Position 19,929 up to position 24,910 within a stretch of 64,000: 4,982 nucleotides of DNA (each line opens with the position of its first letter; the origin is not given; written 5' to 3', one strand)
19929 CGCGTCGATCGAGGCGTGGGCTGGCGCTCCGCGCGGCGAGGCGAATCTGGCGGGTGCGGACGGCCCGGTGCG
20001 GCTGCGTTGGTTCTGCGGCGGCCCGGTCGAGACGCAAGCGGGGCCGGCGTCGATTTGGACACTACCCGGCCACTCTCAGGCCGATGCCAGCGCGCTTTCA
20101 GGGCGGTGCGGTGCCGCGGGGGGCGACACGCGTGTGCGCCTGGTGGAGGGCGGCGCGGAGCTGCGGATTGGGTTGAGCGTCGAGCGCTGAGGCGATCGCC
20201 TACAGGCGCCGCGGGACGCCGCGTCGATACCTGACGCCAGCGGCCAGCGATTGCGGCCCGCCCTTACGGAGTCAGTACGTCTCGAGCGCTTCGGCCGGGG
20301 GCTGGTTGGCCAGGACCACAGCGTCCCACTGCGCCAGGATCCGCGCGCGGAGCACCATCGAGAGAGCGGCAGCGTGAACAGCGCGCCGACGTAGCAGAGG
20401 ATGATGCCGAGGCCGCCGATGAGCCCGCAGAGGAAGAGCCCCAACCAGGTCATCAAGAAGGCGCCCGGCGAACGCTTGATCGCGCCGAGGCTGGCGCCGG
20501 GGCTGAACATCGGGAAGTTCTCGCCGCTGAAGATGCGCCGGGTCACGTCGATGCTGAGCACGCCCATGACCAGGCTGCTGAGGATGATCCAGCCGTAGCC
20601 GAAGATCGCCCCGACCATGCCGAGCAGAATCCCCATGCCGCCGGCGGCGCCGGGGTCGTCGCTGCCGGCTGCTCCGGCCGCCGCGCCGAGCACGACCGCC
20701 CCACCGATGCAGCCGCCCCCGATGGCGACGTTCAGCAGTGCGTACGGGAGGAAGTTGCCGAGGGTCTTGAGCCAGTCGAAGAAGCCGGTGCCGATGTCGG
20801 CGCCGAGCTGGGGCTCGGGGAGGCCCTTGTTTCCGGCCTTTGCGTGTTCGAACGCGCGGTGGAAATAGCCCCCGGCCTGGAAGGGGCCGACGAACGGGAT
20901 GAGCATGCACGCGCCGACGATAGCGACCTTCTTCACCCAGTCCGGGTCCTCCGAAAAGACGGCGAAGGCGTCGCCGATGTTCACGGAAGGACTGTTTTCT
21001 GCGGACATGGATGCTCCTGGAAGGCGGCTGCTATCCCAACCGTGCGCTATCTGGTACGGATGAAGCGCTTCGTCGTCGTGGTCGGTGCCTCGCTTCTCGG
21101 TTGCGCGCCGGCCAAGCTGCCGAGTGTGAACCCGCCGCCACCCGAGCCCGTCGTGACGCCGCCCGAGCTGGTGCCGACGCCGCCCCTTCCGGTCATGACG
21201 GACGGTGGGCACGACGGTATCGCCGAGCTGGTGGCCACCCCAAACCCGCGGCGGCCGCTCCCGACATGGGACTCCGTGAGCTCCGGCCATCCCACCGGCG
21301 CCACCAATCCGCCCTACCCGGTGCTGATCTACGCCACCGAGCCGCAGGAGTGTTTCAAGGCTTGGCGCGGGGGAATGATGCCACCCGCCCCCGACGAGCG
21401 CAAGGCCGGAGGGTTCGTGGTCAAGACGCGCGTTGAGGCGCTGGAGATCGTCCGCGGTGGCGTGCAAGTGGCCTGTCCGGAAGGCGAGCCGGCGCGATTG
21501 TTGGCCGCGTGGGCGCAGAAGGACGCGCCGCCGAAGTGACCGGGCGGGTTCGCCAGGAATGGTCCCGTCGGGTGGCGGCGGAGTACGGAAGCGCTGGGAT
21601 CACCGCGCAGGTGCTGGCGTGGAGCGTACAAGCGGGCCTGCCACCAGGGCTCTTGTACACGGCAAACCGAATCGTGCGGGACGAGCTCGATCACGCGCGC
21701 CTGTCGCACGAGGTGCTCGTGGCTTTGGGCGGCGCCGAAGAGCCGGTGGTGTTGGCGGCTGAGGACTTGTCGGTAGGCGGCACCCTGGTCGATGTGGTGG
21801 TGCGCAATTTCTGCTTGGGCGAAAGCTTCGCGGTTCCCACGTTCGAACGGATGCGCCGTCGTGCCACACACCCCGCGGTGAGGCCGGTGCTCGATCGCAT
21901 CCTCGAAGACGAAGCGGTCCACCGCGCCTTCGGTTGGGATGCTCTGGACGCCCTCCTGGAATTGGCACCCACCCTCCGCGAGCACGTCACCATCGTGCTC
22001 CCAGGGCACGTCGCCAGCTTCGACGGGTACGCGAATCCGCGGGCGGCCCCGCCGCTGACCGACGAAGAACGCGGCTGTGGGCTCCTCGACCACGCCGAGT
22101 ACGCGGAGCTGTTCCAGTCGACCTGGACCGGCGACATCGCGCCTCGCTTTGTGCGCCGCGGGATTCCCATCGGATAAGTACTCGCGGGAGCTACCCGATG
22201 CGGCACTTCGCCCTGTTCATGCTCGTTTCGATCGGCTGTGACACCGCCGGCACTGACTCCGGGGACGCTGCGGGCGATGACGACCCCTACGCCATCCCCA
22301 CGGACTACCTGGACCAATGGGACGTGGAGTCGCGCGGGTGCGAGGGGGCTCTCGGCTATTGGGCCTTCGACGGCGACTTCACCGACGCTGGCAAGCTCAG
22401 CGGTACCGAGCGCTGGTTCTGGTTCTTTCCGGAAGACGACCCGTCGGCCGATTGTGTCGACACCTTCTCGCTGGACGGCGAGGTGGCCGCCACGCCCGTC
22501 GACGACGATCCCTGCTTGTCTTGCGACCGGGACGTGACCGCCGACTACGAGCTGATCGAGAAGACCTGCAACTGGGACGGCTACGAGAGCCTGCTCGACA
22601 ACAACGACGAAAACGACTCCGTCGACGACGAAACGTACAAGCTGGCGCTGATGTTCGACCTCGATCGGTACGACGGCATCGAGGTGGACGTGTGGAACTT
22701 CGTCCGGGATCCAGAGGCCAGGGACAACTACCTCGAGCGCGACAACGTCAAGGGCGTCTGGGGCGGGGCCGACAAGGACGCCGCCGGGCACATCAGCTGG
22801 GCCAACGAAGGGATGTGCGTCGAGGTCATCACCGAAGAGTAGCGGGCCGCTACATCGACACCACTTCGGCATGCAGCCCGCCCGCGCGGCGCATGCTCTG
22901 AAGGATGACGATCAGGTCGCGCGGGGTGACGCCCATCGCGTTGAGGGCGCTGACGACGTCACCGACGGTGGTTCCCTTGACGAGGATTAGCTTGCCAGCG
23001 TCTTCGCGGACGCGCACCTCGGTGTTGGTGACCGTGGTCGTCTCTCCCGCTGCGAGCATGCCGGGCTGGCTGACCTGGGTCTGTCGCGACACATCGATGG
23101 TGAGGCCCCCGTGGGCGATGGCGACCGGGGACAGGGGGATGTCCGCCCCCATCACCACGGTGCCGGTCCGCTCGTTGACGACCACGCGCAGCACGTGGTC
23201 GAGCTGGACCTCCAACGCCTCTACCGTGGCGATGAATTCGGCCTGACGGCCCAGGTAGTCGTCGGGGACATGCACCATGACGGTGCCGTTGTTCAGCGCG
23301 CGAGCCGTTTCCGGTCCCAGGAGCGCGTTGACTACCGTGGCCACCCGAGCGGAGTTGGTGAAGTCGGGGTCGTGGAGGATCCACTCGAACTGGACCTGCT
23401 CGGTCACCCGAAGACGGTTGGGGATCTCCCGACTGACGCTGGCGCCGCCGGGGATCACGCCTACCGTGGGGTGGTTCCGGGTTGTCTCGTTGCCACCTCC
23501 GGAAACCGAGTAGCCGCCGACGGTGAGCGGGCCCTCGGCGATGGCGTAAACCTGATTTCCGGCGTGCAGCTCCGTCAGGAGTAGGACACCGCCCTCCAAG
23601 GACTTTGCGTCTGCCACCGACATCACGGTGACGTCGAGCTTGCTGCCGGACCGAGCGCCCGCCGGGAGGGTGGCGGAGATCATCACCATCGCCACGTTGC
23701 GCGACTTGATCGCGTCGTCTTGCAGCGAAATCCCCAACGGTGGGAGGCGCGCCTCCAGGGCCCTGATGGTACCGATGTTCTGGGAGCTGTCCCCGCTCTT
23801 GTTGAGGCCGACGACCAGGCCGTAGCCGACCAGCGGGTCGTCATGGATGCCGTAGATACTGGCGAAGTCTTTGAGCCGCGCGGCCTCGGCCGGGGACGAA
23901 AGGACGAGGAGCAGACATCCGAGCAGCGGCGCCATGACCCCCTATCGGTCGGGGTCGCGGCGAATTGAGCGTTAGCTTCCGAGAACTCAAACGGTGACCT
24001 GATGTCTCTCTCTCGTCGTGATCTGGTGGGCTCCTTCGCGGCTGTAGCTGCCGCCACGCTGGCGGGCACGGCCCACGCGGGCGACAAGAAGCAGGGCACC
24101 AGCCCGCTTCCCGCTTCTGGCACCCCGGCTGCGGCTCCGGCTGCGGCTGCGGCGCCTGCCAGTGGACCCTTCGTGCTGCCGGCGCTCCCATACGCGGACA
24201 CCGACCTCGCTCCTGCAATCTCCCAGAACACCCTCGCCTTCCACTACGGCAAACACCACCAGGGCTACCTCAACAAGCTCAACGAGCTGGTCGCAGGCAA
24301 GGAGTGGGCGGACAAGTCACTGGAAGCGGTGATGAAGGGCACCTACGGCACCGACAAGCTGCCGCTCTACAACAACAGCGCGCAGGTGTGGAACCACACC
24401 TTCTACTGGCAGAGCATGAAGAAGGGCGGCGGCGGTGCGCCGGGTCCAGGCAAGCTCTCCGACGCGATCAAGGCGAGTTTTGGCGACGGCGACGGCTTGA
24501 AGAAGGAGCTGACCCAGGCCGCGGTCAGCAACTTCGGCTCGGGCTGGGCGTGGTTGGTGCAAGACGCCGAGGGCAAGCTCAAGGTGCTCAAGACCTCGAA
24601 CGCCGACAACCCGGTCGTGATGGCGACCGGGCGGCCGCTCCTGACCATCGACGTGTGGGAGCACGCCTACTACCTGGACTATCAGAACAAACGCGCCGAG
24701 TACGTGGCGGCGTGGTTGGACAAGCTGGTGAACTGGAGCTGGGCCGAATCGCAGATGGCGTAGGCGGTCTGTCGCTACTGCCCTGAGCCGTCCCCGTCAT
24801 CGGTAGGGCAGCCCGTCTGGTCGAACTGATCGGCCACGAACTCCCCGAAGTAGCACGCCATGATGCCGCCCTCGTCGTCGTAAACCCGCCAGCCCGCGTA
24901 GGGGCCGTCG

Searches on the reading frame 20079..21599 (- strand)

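Call 19: search_protein_families(library=pfam, proteins=[window:20079-21599:-], max_evalue=0.00001)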
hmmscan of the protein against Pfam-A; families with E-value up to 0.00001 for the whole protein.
window:20079-21599:- (507 aa): 1 family
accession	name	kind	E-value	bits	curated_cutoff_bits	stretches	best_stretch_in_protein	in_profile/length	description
PF13197.11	DUF4013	-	3.8e-11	43.5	26.9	1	229-403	3-167/168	Protein of unknown function (DUF4013)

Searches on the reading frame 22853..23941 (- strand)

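Call 19: search_protein_families(library=pfam, proteins=[window:22853-23941:-], max_evalue=0.00001)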
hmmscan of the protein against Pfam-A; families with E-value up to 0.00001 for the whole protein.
window:22853-23941:- (363 aa): 1 family
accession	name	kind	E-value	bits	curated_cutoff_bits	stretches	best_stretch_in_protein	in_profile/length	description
PF02119.21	FlgI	-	1.3e-113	379.8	25.3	1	22-360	1-341/343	Flagellar P-ring protein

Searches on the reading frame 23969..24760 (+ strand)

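Call 19: search_protein_families(library=pfam, proteins=[window:23969-24760:+], max_evalue=0.00001)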
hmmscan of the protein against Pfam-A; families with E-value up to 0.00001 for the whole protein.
window:23969-24760:+ (264 aa): 2 families
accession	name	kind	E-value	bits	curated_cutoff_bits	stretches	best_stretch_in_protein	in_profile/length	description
PF02777.23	Sod_Fe_C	-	1.2e-38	131.7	20.9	1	161-261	3-101/102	Iron/manganese superoxide dismutases, C-terminal domain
PF00081.27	Sod_Fe_N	-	2.6e-24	86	27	1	68-151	2-82/82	Iron/manganese superoxide dismutases, alpha-hairpin domain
